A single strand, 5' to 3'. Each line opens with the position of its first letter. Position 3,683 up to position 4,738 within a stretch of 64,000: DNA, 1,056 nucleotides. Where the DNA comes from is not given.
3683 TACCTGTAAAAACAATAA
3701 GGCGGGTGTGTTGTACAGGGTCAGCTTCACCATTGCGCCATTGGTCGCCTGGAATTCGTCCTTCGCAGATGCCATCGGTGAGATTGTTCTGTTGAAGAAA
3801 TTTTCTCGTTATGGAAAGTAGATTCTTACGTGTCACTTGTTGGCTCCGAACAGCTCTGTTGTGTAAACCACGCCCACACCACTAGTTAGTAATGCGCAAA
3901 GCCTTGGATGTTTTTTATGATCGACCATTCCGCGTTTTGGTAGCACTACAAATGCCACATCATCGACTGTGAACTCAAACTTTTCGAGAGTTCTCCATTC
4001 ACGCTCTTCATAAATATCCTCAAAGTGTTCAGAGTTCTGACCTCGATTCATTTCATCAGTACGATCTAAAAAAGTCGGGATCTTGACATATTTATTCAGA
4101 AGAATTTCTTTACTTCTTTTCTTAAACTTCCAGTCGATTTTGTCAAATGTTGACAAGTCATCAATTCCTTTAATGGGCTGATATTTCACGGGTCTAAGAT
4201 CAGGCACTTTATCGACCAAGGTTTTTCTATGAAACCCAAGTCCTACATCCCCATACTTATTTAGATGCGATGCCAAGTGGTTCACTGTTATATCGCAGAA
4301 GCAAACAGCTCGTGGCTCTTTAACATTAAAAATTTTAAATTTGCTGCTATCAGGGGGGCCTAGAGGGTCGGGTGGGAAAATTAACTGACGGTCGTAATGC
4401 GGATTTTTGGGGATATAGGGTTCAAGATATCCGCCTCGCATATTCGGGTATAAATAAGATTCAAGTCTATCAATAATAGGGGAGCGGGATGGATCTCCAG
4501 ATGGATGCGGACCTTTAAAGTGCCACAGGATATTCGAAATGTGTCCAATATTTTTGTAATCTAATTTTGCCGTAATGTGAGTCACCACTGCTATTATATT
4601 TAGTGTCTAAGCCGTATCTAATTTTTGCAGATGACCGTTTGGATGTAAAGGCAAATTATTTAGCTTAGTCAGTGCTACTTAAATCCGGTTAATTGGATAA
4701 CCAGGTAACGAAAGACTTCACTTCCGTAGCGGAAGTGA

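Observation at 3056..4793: Low-GC two-gene islet: AbiGi/DUF2971-like protein + unassignable 246-aa partner (candidate novel abortive-infection/defence pair)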

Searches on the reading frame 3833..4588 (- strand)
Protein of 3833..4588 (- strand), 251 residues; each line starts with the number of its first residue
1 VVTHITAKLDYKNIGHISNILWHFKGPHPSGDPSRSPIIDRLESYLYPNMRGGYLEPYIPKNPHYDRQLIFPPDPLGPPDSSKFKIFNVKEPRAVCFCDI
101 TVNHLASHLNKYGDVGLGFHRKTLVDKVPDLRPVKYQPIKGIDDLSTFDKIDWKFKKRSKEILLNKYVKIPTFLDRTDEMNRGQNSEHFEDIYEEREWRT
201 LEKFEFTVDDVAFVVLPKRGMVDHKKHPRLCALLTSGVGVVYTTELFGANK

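Call 3: search_protein_families(library=pfam, proteins=[window:3833-4588:-], max_evalue=10)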
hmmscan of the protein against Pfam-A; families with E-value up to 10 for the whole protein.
window:3833-4588:- (251 aa): 1 family
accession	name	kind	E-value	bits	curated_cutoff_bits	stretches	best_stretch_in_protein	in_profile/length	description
PF10899.13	AbiGi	-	2.7e-14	54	22.4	1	88-209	24-146/185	Putative abortive phage resistance protein AbiGi, antitoxin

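Call 4: search_protein_families(library=padloc, proteins=[window:3833-4588:-], max_evalue=10)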
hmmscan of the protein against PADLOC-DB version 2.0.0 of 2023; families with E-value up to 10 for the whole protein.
window:3833-4588:- (251 aa): 1 family
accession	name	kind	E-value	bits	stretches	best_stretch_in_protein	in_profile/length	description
PDLC02331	AbiGi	-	8.9e-11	39.6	1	95-206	64-177/260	AbiGi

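Call 5: search_protein_families(library=ncbifam, proteins=[window:3833-4588:-], max_evalue=10)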
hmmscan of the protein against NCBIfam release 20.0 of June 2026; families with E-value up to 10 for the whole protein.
window:3833-4588:- (251 aa): 0 families

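Call 6: search_protein_families(library=phrogs, proteins=[window:3833-4588:-], max_evalue=10)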
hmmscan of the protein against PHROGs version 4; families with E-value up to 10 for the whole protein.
window:3833-4588:- (251 aa): 1 family
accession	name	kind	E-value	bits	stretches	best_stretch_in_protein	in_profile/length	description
phrog_13416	-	unknown function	2.9e-06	27.9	1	94-136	47-87/260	-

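Call 17: find_homologous_proteins(query=window:3833-4588:-)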
Query window:3833-4588:- (251 aa): 6 proteins with E <= 0.001 among 119 candidates.
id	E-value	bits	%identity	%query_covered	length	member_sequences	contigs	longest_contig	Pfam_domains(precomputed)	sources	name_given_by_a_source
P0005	6.4e-173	591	100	100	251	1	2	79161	PF10899.14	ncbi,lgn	-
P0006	1.5e-117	410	69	100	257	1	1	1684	PF10899.14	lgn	-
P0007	5.4e-99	349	72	80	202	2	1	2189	PF10899.14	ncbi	-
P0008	4.1e-51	192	40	94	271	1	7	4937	PF10899.14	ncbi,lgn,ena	-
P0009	3.1e-41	159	36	94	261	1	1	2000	PF10899.14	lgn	-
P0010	1.0e-40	158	36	93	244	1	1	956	PF10899.14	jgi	jgi:hypothetical protein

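Call 18: find_encoding_contigs(protein=P0007, flank=6000, max_places=3)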
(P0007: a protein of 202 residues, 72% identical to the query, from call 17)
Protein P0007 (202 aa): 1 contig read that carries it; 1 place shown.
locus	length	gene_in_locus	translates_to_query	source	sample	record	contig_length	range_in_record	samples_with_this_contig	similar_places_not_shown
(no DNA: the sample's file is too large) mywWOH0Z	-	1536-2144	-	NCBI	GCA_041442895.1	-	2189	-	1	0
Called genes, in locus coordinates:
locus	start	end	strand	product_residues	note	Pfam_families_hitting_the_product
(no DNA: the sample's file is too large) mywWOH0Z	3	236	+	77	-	?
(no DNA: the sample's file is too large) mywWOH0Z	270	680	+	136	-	-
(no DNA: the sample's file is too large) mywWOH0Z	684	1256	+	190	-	PF08937:ThsB_TIR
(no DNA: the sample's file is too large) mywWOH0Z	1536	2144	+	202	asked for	PF10899:AbiGi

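Call 19: find_encoding_contigs(protein=P0008, flank=6000, max_places=5)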
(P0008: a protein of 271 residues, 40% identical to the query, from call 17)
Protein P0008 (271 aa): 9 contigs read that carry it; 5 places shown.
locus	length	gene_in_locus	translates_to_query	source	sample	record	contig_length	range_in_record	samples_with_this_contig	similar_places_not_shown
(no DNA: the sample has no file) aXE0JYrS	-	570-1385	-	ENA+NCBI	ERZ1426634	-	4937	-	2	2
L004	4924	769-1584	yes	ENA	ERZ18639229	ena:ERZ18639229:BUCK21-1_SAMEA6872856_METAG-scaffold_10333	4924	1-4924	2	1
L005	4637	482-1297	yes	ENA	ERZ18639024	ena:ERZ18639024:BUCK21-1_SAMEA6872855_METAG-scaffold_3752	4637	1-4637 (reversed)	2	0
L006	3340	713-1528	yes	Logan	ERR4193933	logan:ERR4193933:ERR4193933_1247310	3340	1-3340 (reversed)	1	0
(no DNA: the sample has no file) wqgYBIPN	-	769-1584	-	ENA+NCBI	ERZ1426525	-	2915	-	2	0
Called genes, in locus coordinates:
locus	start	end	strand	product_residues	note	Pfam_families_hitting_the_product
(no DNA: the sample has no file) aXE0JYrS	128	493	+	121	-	-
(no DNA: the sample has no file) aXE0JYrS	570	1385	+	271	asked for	PF10899:AbiGi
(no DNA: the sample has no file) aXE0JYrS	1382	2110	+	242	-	-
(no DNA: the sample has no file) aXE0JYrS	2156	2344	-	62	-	-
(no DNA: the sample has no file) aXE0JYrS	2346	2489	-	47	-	-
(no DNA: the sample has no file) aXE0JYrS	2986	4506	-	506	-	PF13701:DDE_Tnp_1_4, PF01609:DDE_Tnp_1 (weak), PF13701:DDE_Tnp_1_4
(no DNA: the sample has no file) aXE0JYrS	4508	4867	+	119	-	-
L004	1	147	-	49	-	?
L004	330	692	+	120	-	-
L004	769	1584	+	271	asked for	PF10899:AbiGi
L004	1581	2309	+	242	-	-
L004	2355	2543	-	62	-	-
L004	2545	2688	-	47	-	-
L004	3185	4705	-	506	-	PF13701:DDE_Tnp_1_4, PF01609:DDE_Tnp_1 (weak), PF13701:DDE_Tnp_1_4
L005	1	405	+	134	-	?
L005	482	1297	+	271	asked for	PF10899:AbiGi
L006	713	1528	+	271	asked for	PF10899:AbiGi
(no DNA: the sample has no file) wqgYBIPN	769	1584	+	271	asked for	PF10899:AbiGi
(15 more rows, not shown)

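Call 20: find_encoding_contigs(protein=P0009, flank=6000, max_places=3)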
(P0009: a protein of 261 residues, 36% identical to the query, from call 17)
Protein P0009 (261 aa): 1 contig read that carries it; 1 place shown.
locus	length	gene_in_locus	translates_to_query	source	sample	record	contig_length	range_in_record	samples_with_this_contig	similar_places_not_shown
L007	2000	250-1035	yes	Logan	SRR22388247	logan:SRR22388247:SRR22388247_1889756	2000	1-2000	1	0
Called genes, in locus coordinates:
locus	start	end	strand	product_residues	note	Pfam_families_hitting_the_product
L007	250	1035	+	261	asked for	PF10899:AbiGi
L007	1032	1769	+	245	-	-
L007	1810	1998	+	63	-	?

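Call 53: search_solved_structures(query=A4, max_evalue=10, show_alignments=3)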
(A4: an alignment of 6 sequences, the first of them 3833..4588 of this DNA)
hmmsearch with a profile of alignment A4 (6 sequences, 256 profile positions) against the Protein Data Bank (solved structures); distinct sequences matched with E-value up to 10: 0.

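Call 57: search_dna_similar(query=window:3833-4588:-, collection=plasmids, mode=protein, max_evalue=0.01, max_rows=30)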
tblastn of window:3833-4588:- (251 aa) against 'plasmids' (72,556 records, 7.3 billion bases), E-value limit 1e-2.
Records with a match: 5; places in all: 5; records where one place covers at least 80% of the query: 0.
Best place of each record, by identity: <60% 5.
By first word of the organism name: Rhizobium 4; Sinorhizobium 1.
By predicted mobility (MOB-suite, as given by PLSDB): mobilizable 5.
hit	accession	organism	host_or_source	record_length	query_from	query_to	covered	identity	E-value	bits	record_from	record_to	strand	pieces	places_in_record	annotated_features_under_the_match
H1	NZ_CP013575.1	Rhizobium phaseoli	Phaseolus vulgaris,Whole ...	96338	92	218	51%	30.5%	1e-4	50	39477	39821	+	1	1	abortive infection system antitoxin AbiGi family protein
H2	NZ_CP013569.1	Rhizobium phaseoli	Phaseolus vulgaris,Whole ...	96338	92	218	51%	30.5%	1e-4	50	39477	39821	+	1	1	abortive infection system antitoxin AbiGi family protein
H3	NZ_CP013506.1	Rhizobium sp. N1341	Phaseolus vulgaris,Whole ...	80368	92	218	51%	30.5%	1e-4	50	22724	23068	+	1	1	abortive infection system antitoxin AbiGi family protein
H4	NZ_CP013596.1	Rhizobium sp. N741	Phaseolus vulgaris,Whole ...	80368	92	218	51%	30.5%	1e-4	50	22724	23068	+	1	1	abortive infection system antitoxin AbiGi family protein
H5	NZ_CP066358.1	Sinorhizobium meliloti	Medicago lupulina L.,nodules of ...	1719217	92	218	51%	26.8%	3e-4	49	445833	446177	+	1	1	none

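Call 58: get_annotated_region(hit=H1, flank=5000)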
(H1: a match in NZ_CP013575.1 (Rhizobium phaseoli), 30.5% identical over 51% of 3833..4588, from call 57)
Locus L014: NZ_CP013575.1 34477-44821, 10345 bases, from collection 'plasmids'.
description: Rhizobium phaseoli strain N671 plasmid pRphaN671a, complete sequence
organism: Rhizobium phaseoli (NCBI taxid 396)
taxonomy: Bacteria; Pseudomonadota; Alphaproteobacteria; Hyphomicrobiales; Rhizobiaceae; Rhizobium; Rhizobium phaseoli
host: -; source: Phaseolus vulgaris,Whole organism,Legume-root nodule,legume-root nodule; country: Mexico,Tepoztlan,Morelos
typing (MOB-suite, as given by PLSDB): mobilizable; replicon rep_cluster_600; relaxase MOBF
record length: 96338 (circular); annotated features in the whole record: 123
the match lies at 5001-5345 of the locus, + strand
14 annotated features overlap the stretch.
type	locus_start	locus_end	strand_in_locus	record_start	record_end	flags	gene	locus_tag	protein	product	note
CDS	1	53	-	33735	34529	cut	-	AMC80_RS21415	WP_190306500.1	hypothetical protein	-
CDS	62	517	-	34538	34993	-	-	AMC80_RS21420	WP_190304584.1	PD-(D/E)XK nuclease family protein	-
CDS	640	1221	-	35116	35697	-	-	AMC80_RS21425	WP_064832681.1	DUF4329 domain-containing protein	-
CDS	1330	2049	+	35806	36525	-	-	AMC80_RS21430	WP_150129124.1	hypothetical protein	-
CDS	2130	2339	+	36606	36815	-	-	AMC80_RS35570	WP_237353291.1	hypothetical protein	-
CDS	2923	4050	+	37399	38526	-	-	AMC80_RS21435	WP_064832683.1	hypothetical protein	-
CDS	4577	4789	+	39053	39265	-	-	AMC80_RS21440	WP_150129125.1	hypothetical protein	-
CDS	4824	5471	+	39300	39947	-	-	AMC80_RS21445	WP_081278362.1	abortive infection system antitoxin AbiGi family protein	-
CDS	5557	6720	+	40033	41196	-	-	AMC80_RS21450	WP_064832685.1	Shedu immune nuclease family protein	-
CDS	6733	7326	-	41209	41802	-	-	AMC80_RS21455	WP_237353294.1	GIY-YIG nuclease family protein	-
CDS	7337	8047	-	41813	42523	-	-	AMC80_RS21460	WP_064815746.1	hypothetical protein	-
CDS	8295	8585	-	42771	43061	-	-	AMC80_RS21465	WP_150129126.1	hypothetical protein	-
CDS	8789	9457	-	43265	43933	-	-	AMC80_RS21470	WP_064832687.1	hypothetical protein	-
CDS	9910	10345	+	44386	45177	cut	-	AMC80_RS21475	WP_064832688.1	hypothetical protein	-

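Call 59: predict_structure(alignment_id=A4)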
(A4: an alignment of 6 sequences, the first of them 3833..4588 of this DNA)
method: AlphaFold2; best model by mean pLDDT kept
length: 251 residues; sequences in the alignment: 6
mean_pLDDT: 65.5   pTM: 0.63
mean pLDDT of the five models: 65.5, 62.5, 55.8, 49.1, 40.2
residues with pLDDT >= 90: 3; 70-90: 130; 50-70: 58; < 50: 60
segments of 3 or more residues with pLDDT < 50: 1-21, 23-35, 173-195
pLDDT, mean of each block of 10 residues (from residue 1): 25 36 41 55 75 72 75 62 79 78 61 67 83 78 74 86 85 40 38 62 85 74 81 70 61 35
secondary structure, 60 per line:
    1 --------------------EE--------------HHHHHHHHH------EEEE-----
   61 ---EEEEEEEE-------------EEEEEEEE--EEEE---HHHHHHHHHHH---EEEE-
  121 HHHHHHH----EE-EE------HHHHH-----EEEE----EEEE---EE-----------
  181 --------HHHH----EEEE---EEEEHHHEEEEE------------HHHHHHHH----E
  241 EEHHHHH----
elements in order: H37-45 E52-55 E64-71 E85-92 E95-98 H102-112 E116-119 H121-127 H143-147 E153-156 E161-164 H189-192 E197-200 E204-207 E211-215 H228-235 E240-242 H243-247

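Call 61: fold_search(model_id=the predicted structure, library=pdb)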
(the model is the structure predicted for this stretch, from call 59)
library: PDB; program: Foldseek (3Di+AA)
matches with E <= 10: 39; with E <= 0.001: 0
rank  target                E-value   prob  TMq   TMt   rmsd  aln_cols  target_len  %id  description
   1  7t4f_A                4.5e-01  0.06  0.10  0.11  15.2       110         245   15  Structure of bacteriophage lambda tube protein V in C3 (released 2023-06-14)
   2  7ui9_f                1.2e+00  0.02  0.09  0.12  25.0       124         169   14  Core Mediator-PICearly (Copy A) (released 2023-02-15)
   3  9e7m_Va               1.3e+00  0.02  0.09  0.14  15.1       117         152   15  In situ cryoEM structure of bacteriophage Ur-lambda tail tip complex (released 2025-11-05)
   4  9sar_A                1.3e+00  0.01  0.10  0.04  12.9       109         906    9  Cryo-EM structure of SARS CoV-2 RdRp wild-type in complex with 20-40mer RNA incorporating ATP (released 2025-10-01)
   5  8k35_L                1.5e+00  0.02  0.11  0.16  15.0       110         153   15  Structure of the bacteriophage lambda tail tip complex (released 2023-11-15)
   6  4mzp_B                2.0e+00  0.01  0.10  0.18  19.1       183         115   10  MazF from S. aureus crystal form III, C2221, 2.7 A (released 2014-05-21)
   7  6zxj_H                2.0e+00  0.01  0.11  0.06  18.1       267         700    7  Fully-loaded anthrax lethal toxin in its heptameric pre-pore state, in which the third lethal factor is masked out (PA (released 2020-09-02)
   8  8ygo_C                2.0e+00  0.01  0.09  0.13  17.8       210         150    7  The complex by DSR2-CTD-SPR with NAD (released 2025-03-05)
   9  8k36_A                2.4e+00  0.01  0.09  0.13  15.3       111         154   17  Structure of the bacteriophage lambda tail tube (released 2023-11-15)
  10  7dfh_A                2.6e+00  0.01  0.09  0.04  13.1       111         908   11  Structure of COVID-19 RNA-dependent RNA polymerase bound to ribavirin (released 2021-11-17)
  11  9bl1                  2.7e+00  0.01  0.13  0.12  18.2       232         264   11  Crystal structure of heme-binding protein from Populus trichocarpa (released 2025-03-12)
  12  4mzp_A                2.7e+00  0.01  0.10  0.18  19.1       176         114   11  MazF from S. aureus crystal form III, C2221, 2.7 A (released 2014-05-21)
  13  8i1v_A                3.1e+00  0.01  0.10  0.07  19.0       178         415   11  The asymmetric unit of P22 procapsid (released 2023-03-08)
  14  7cxm_A                3.5e+00  0.01  0.10  0.04  13.0       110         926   10  Architecture of a SARS-CoV-2 mini replication and transcription complex (released 2020-11-04)
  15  4mzp_E                3.9e+00  0.01  0.10  0.15  18.6       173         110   10  MazF from S. aureus crystal form III, C2221, 2.7 A (released 2014-05-21)
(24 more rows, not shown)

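Call 73: search_protein_families(library=pfam, proteins=[L014:4824-5471:+, L014:5557-6720:+, L004:769-1584:+, L007:250-1035:+, L004:330-692:+], max_evalue=0.1)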
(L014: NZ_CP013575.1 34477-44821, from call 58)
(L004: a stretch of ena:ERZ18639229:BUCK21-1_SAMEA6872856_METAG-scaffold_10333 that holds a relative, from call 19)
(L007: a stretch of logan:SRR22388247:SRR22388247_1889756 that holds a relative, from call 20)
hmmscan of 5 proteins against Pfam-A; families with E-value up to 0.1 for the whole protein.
L014:4824-5471:+ (215 aa): 1 family
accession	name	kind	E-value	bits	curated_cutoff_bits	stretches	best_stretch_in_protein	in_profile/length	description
PF10899.13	AbiGi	-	1.3e-13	51.8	22.4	1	60-170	28-148/185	Putative abortive phage resistance protein AbiGi, antitoxin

L014:5557-6720:+ (387 aa): 1 family
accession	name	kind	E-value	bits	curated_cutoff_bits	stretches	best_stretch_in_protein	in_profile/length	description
PF14082.12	SduA_C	-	4.3e-26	92.4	27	1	198-372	5-159/159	Shedu protein SduA, C-terminal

L004:769-1584:+ (271 aa): 1 family
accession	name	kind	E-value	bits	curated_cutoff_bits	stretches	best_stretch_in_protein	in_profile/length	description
PF10899.13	AbiGi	-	1.3e-14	55.1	22.4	1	106-238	30-159/185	Putative abortive phage resistance protein AbiGi, antitoxin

L007:250-1035:+ (261 aa): 1 family
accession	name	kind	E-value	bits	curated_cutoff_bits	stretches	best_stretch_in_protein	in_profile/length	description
PF10899.13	AbiGi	-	2.3e-08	34.7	22.4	1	93-205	28-142/185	Putative abortive phage resistance protein AbiGi, antitoxin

L004:330-692:+ (120 aa): 0 families

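Call 92: search_dna_similar(query=L014:4824-5471:+, collection=plasmids, mode=protein, max_evalue=1, max_rows=60, rows=spread)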
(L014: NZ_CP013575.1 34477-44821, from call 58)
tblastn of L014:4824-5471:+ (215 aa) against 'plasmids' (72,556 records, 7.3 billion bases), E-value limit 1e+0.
Records with a match: 36; places in all: 38; records where one place covers at least 80% of the query: 18.
Best place of each record, by identity: >=99% 2; 95-99% 2; 60-80% 2; <60% 30.
By first word of the organism name: Rhizobium 5; Streptomyces 3; Rhodococcus 3; Sinorhizobium 2; Bradyrhizobium 2; Methylobacterium 2; Phyllobacterium 2; Moellerella 2; Aliivibrio 2; Croceicoccus 1; and 12 more.
By predicted mobility (MOB-suite, as given by PLSDB): non-mobilizable 16; mobilizable 10; conjugative 10.
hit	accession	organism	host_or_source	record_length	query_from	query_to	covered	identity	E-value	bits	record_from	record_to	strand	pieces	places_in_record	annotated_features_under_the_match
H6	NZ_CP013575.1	Rhizobium phaseoli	Phaseolus vulgaris,Whole ...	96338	1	215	100%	99.5%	8e-144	449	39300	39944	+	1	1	abortive infection system antitoxin AbiGi family protein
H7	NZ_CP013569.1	Rhizobium phaseoli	Phaseolus vulgaris,Whole ...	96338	1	215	100%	99.5%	8e-144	449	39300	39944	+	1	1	abortive infection system antitoxin AbiGi family protein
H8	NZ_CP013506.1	Rhizobium sp. N1341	Phaseolus vulgaris,Whole ...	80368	2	215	100%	97.7%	6e-139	435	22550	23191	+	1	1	abortive infection system antitoxin AbiGi family protein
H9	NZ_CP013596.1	Rhizobium sp. N741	Phaseolus vulgaris,Whole ...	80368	2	215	100%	97.7%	6e-139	435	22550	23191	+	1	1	abortive infection system antitoxin AbiGi family protein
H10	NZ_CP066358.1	Sinorhizobium meliloti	Medicago lupulina L.,nodules of ...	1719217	1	214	100%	74.8%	7e-108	346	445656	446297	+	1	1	none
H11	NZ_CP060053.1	Croceicoccus marinus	prokaryote,marine sediment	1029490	4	214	98%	57.8%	2e-81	271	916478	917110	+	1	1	none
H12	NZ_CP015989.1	Sphingobium sp. EP60837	cell culture,soil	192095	4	214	98%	57.8%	2e-81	270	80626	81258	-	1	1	abortive infection system antitoxin AbiGi family protein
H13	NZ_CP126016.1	Bradyrhizobium japonicum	Glycine max,soybean,root nodule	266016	6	211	96%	55.0%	8e-72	243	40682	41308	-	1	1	abortive infection system antitoxin AbiGi family protein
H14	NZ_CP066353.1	Bradyrhizobium japonicum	Glycine max,DNA isolated from pure ...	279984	6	211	96%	55.0%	8e-72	243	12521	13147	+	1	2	abortive infection system antitoxin AbiGi family protein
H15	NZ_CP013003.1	Caulobacter henricii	pond water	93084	9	215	96%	48.3%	1e-57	202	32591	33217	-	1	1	hypothetical protein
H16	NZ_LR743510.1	Methylobacterium bullatum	-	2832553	5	215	98%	43.9%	9e-54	191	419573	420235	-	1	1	none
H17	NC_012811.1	Methylorubrum extorquens AM1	-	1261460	2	215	100%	39.6%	2e-46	170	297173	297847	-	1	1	none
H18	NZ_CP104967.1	Phyllobacterium sp. A18/5-2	Vicia costata,cell culture,root nodule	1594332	1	214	100%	39.1%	3e-44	164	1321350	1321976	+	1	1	none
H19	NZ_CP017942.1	Phyllobacterium zundukense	Oxytropis triphylla,cell culture,root ...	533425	8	214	96%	36.2%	5e-39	149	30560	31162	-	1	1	hypothetical protein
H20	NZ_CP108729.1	Streptomyces sp. NBC_00989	-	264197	14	214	93%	32.1%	5e-24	106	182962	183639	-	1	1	abortive infection system antitoxin AbiGi family protein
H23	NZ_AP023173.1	Rhodococcus qingshengii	-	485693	14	211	92%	28.7%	2e-12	73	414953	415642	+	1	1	abortive infection system antitoxin AbiGi family protein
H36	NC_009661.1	Shewanella baltica OS185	-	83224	19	157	65%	25.0%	6e-3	44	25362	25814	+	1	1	abortive infection system antitoxin AbiGi family protein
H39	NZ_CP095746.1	Niallia sp. Man26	Penaeus monodon,whole ...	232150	58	177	56%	22.1%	4e-1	39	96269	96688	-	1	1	abortive infection system antitoxin AbiGi family protein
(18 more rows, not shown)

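Call 93: get_annotated_region(hit=H39, flank=3000)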
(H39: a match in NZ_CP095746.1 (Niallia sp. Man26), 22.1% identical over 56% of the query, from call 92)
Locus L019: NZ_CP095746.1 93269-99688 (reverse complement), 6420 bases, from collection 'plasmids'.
description: Niallia sp. Man26 plasmid unnamed2, complete sequence
organism: Niallia sp. Man26 (NCBI taxid 2912824)
taxonomy: Bacteria; Bacillota; Bacilli; Bacillales; Bacillaceae; Niallia; Niallia sp. Man26
host: -; source: Penaeus monodon,whole organism,intestine of black tiger shrimp; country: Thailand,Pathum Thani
typing (MOB-suite, as given by PLSDB): non-mobilizable
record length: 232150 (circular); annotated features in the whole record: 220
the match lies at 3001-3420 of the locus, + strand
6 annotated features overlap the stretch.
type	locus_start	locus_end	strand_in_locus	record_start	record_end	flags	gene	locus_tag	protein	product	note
CDS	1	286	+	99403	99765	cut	-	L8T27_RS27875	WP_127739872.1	helix-turn-helix transcriptional regulator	-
CDS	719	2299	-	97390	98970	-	-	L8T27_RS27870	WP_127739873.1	SH3 domain-containing protein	-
CDS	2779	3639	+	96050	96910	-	-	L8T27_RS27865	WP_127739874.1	abortive infection system antitoxin AbiGi family protein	-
CDS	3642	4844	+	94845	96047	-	-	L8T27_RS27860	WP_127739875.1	abortive infection system toxin AbiGii family protein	-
CDS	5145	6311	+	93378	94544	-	-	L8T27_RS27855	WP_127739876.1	tyrosine-type recombinase/integrase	GO:0015074 - DNA integration [Evidence IEA]; GO:0006310 - DNA recombination [Evidence IEA]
CDS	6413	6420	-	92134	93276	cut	-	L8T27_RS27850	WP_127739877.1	DUF3800 domain-containing protein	-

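Call 94: get_annotated_region(hit=H36, flank=3000)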
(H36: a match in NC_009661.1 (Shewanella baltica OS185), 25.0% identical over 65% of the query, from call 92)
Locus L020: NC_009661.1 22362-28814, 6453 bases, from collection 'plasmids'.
description: Shewanella baltica OS185 plasmid pS18501, complete sequence
organism: Shewanella baltica OS185 (NCBI taxid 402882)
taxonomy: Bacteria; Pseudomonadota; Gammaproteobacteria; Alteromonadales; Shewanellaceae; Shewanella; Shewanella baltica; Shewanella baltica OS185
host: -; source: -; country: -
typing (MOB-suite, as given by PLSDB): conjugative; replicon rep_cluster_559; relaxase MOBF; mating-pair formation MPF_F
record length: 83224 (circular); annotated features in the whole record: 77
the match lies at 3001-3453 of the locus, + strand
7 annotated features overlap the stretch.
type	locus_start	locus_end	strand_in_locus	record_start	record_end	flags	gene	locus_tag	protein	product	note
CDS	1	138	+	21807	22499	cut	-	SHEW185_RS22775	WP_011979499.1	IS6-like element ISSba18 family transposase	GO:0006313 - DNA transposition [Evidence IEA]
CDS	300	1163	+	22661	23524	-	-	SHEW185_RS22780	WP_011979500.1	delta-class carbonic anhydrase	-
CDS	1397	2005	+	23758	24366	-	-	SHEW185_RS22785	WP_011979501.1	recombinase family protein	-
CDS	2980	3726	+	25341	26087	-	-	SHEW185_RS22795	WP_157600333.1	abortive infection system antitoxin AbiGi family protein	-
CDS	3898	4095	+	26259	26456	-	-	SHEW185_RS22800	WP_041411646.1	hypothetical protein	-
CDS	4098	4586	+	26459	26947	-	-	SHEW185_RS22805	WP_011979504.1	hypothetical protein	-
CDS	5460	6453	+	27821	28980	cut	-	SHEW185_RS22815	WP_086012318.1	IS3-like element ISSba3 family transposase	GO:0006313 - DNA transposition [Evidence IEA]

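Call 95: get_annotated_region(hit=H20, flank=3000)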
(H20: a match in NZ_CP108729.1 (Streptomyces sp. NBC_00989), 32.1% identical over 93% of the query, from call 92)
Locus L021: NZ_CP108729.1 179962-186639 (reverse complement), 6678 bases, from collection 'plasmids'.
description: Streptomyces sp. NBC_00989 plasmid unnamed1, complete sequence
organism: Streptomyces sp. NBC_00989 (NCBI taxid 2903705)
taxonomy: Bacteria; Actinomycetota; Actinomycetes; Kitasatosporales; Streptomycetaceae; Streptomyces; Streptomyces sp. NBC 00989
host: -; source: -; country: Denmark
typing (MOB-suite, as given by PLSDB): non-mobilizable; replicon rep_cluster_43
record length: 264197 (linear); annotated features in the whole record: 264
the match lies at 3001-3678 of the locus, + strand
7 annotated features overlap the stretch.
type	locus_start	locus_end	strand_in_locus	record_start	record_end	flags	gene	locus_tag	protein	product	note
CDS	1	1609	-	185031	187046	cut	-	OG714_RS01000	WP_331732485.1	CHAT domain-containing protein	-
CDS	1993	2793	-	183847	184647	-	-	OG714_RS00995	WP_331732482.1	hypothetical protein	-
CDS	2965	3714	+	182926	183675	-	-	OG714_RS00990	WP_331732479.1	abortive infection system antitoxin AbiGi family protein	-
CDS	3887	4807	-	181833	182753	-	-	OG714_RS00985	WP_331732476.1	DUF1643 domain-containing protein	-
CDS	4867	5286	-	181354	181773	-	-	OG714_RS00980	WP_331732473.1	hypothetical protein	-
CDS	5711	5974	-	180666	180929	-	-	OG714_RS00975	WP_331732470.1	hypothetical protein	-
CDS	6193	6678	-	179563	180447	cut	-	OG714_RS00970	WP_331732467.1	phage Gp37/Gp68 family protein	-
